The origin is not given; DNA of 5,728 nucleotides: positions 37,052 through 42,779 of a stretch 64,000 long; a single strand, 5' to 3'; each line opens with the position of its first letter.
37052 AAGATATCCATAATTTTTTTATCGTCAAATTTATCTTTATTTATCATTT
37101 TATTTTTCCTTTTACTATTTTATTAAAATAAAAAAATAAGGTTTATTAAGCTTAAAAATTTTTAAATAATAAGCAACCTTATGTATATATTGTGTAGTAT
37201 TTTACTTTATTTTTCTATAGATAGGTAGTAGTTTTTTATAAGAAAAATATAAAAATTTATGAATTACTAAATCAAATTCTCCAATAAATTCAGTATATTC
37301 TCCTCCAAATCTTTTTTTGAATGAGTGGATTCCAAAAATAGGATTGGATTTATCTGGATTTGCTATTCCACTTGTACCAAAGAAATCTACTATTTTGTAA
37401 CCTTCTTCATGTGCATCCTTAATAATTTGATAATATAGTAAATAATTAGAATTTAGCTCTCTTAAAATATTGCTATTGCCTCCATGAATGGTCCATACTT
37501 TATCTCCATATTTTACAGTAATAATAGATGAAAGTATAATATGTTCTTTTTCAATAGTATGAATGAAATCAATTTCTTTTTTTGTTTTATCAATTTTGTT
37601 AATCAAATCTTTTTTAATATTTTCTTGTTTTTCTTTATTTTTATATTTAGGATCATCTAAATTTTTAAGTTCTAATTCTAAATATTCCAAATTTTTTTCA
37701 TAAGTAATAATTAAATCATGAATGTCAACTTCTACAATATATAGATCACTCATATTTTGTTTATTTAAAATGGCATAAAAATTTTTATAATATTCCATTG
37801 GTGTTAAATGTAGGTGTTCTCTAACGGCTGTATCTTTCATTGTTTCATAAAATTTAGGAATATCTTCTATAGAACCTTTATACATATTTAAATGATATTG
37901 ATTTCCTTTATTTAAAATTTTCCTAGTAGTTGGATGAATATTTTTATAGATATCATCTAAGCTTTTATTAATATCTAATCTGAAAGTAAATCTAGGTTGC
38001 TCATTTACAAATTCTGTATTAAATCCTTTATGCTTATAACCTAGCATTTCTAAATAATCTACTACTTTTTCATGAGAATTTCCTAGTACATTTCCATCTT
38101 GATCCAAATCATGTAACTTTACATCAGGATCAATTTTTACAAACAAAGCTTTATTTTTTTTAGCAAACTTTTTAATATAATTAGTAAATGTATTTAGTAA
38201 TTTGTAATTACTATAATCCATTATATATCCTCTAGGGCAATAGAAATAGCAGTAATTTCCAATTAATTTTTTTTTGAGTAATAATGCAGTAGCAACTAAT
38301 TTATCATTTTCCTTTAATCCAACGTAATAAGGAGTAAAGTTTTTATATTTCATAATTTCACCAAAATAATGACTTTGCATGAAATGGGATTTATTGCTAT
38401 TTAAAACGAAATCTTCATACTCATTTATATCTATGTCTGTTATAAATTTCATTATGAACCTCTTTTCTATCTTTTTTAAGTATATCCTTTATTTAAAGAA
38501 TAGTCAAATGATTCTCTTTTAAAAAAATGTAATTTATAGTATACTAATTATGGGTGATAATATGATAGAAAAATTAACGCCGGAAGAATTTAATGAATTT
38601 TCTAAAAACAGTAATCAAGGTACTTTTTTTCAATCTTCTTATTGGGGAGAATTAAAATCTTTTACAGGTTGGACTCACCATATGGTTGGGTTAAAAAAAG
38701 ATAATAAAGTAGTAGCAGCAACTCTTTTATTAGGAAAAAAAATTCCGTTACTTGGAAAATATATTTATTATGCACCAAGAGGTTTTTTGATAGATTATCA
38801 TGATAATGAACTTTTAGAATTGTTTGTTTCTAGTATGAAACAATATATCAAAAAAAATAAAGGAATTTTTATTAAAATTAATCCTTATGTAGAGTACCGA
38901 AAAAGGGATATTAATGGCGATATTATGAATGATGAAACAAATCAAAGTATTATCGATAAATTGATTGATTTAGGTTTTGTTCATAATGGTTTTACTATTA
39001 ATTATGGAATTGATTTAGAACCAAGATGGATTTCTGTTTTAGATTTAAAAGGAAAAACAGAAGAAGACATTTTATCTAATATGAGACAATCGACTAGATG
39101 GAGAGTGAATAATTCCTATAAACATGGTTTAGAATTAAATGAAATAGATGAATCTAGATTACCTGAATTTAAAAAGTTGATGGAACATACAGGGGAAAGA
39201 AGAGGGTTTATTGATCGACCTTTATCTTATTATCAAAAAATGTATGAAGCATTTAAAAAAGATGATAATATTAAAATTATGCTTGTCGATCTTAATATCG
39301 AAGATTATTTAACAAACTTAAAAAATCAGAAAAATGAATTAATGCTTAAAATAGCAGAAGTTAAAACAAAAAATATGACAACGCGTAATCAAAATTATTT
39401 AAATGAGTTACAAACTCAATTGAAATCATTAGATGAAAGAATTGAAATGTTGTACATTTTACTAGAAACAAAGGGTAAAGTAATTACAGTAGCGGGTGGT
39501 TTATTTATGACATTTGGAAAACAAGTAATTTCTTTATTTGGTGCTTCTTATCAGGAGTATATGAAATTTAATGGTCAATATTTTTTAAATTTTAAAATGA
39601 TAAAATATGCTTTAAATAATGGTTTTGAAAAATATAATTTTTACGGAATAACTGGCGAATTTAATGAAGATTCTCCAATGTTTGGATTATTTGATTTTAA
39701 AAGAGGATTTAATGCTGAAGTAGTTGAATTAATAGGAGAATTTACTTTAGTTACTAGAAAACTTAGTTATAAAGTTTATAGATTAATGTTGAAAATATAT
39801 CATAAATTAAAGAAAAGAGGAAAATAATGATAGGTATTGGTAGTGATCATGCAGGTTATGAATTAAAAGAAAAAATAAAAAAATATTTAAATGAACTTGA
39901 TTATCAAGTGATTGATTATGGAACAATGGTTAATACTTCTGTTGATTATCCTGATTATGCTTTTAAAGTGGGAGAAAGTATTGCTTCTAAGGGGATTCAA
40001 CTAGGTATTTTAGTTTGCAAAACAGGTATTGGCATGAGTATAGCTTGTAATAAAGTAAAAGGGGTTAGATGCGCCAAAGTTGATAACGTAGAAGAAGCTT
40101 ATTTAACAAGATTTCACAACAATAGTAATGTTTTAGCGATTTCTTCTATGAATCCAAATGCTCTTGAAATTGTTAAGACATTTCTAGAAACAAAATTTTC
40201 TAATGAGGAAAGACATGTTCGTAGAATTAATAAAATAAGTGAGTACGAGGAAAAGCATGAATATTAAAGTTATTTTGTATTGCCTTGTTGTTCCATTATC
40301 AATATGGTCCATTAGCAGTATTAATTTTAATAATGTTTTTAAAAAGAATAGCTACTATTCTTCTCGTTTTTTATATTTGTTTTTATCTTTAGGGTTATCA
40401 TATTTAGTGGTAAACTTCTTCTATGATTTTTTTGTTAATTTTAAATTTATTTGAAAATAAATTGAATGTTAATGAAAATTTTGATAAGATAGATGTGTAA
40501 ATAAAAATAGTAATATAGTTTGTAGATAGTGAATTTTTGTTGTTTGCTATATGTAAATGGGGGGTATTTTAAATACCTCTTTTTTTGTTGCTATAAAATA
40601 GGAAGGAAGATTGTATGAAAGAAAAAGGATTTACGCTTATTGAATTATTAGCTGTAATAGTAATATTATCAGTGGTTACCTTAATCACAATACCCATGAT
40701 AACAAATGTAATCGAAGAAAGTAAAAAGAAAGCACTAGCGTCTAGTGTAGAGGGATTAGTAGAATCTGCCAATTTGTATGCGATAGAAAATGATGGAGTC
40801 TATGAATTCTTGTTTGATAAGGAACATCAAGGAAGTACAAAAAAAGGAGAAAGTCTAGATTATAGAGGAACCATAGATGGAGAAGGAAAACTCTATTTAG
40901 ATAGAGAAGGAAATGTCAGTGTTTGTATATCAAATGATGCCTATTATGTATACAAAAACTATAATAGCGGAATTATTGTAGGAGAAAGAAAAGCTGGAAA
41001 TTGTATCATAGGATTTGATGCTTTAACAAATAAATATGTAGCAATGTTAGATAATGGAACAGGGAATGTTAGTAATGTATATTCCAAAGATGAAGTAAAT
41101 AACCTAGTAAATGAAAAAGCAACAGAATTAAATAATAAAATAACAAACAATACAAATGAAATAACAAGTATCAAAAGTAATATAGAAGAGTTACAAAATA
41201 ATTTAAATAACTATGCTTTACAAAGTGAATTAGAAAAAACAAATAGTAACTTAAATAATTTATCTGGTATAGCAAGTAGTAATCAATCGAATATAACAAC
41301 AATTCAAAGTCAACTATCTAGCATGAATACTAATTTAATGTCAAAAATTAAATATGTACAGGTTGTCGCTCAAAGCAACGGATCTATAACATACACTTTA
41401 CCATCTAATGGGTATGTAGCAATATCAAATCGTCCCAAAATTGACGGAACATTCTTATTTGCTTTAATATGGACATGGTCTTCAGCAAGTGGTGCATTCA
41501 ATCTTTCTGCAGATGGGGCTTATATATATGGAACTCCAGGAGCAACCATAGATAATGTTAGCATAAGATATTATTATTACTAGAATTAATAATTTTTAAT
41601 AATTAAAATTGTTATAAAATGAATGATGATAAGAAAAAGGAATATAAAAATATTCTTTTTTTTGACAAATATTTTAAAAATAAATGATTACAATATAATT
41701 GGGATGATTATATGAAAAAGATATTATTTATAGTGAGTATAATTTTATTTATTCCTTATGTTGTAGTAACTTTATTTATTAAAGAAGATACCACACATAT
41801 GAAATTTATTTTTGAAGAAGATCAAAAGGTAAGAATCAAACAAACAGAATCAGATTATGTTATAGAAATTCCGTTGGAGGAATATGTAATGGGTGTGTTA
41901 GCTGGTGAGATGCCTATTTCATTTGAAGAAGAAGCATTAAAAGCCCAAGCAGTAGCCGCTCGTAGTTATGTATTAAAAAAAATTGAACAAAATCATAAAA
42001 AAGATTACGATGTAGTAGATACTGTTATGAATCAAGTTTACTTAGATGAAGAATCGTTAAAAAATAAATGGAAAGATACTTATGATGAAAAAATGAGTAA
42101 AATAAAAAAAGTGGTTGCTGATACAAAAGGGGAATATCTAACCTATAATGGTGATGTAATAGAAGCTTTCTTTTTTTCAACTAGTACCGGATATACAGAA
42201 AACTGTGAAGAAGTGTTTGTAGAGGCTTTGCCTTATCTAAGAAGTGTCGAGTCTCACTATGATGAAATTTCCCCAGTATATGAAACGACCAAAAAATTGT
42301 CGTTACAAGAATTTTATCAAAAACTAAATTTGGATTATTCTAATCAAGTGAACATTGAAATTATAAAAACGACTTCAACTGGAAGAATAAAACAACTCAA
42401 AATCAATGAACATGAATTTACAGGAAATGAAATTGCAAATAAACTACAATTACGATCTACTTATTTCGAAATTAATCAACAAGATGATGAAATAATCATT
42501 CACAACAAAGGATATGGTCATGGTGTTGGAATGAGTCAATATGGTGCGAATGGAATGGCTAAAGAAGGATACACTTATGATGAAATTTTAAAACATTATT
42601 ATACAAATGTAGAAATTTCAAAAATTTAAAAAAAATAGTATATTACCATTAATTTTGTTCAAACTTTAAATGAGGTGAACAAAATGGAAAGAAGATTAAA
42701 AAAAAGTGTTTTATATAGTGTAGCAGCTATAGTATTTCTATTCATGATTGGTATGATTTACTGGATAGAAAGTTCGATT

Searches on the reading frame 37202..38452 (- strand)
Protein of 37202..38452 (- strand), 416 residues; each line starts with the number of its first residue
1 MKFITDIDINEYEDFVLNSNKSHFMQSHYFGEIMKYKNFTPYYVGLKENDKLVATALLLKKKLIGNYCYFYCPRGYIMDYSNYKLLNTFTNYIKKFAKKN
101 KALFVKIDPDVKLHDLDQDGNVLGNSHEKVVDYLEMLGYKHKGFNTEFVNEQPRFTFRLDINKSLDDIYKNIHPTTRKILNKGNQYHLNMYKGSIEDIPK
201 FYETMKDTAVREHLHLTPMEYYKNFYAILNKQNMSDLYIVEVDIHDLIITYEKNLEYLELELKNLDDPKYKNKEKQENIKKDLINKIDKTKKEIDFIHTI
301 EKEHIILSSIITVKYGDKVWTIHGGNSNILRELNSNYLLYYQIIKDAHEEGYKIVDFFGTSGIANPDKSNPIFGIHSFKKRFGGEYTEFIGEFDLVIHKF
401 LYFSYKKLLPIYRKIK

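Call 11: search_protein_families(library=pfam, proteins=[window:37202-38452:-], max_evalue=0.01)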
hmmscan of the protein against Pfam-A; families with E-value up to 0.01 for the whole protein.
window:37202-38452:- (416 aa): 2 families
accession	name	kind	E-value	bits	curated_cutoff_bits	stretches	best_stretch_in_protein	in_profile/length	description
PF02388.22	FemAB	-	1.1e-73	248.8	24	1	9-406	3-402/406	FemAB family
PF13480.13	Acetyltransf_6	-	0.00012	22.7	22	1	305-359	82-136/143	Acetyltransferase (GNAT) domain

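Call 39: find_encoding_contigs(protein=window:37202-38452:-, flank=2000, max_places=10)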
Protein window:37202-38452:- (416 aa): 4 contigs read that carry it; 2 places shown.
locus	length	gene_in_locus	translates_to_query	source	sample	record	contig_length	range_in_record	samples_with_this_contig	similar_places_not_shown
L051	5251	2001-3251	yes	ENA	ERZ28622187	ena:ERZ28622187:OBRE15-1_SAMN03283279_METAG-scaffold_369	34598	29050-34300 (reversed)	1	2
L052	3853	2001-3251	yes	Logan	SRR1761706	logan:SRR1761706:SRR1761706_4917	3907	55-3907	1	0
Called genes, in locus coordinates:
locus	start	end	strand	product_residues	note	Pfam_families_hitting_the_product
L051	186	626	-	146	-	PF02502:LacAB_rpiB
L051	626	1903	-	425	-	PF02388:FemAB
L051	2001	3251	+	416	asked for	PF02388:FemAB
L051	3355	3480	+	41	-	-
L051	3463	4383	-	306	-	PF07963:N_methyl (weak)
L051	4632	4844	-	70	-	PF01197:Ribosomal_L31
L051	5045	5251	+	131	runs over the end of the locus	PF01741:MscL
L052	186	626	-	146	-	PF02502:LacAB_rpiB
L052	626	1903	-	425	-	PF02388:FemAB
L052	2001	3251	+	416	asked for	PF02388:FemAB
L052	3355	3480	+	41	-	-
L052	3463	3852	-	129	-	?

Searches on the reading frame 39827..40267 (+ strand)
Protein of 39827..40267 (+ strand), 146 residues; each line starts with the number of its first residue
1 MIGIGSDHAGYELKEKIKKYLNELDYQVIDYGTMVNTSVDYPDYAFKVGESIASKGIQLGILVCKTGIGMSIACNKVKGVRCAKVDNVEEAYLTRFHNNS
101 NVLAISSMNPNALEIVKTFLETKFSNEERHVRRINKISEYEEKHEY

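Call 11: search_protein_families(library=pfam, proteins=[window:39827-40267:+], max_evalue=0.01)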
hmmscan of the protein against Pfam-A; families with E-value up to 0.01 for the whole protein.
window:39827-40267:+ (146 aa): 1 family
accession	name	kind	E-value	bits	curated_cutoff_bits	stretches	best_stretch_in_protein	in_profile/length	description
PF02502.23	LacAB_rpiB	-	5.8e-50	169.3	24.7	1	2-137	1-138/138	Ribose/Galactose Isomerase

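Call 29: find_encoding_contigs(protein=window:39827-40267:+, flank=1500, max_places=10)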
Protein window:39827-40267:+ (146 aa): 24 contigs read that carry it; 10 places shown.
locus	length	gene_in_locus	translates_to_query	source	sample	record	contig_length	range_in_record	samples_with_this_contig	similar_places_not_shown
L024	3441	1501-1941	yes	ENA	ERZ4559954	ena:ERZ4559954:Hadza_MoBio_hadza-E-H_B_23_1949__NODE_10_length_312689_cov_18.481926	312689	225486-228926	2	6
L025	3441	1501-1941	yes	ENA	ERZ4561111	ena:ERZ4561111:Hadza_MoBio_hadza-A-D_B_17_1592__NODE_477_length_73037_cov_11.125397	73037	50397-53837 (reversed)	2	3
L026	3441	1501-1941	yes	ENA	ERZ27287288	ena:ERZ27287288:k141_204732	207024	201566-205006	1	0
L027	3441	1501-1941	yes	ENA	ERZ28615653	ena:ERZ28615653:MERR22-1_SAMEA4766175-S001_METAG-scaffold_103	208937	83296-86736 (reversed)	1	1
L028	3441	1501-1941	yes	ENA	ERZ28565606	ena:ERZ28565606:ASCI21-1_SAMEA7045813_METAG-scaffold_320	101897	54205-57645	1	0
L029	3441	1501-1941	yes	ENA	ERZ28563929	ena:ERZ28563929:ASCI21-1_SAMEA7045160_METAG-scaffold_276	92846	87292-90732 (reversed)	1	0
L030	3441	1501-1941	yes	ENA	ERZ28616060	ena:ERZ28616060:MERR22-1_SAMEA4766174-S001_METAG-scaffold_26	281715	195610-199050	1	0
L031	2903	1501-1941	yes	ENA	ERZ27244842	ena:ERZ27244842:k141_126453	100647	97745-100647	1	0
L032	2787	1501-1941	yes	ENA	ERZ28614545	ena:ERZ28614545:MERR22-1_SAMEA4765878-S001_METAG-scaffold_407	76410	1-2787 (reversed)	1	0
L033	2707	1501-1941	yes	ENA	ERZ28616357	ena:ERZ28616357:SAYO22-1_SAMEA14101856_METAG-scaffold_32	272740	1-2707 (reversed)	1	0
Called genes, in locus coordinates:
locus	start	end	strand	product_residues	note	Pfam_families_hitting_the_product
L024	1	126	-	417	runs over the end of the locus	PF02388:FemAB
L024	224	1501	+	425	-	PF02388:FemAB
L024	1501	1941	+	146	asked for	PF02502:LacAB_rpiB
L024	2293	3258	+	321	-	PF07963:N_methyl (weak)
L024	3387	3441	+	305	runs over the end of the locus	PF08486:SpoIID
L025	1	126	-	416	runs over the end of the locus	PF02388:FemAB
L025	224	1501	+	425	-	PF02388:FemAB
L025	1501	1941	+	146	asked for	PF02502:LacAB_rpiB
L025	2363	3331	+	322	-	PF07963:N_methyl (weak)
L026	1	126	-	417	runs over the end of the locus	PF02388:FemAB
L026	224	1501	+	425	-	PF02388:FemAB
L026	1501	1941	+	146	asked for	PF02502:LacAB_rpiB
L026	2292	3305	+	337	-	PF07963:N_methyl (weak)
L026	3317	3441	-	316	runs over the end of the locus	PF11858:DUF3378, PF01351:RNase_HII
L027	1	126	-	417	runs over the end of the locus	PF02388:FemAB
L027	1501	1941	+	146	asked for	PF02502:LacAB_rpiB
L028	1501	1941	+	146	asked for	PF02502:LacAB_rpiB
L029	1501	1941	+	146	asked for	PF02502:LacAB_rpiB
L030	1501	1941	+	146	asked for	PF02502:LacAB_rpiB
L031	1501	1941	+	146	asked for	PF02502:LacAB_rpiB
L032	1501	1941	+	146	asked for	PF02502:LacAB_rpiB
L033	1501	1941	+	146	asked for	PF02502:LacAB_rpiB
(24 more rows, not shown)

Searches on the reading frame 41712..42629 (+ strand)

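Call 11: search_protein_families(library=pfam, proteins=[window:41712-42629:+], max_evalue=0.01)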
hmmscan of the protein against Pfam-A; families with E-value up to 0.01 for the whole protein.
window:41712-42629:+ (305 aa): 1 family
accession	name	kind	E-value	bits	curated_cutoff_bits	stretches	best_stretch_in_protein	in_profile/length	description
PF08486.15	SpoIID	-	1.4e-26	93.4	23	1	45-145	3-97/97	Stage II sporulation protein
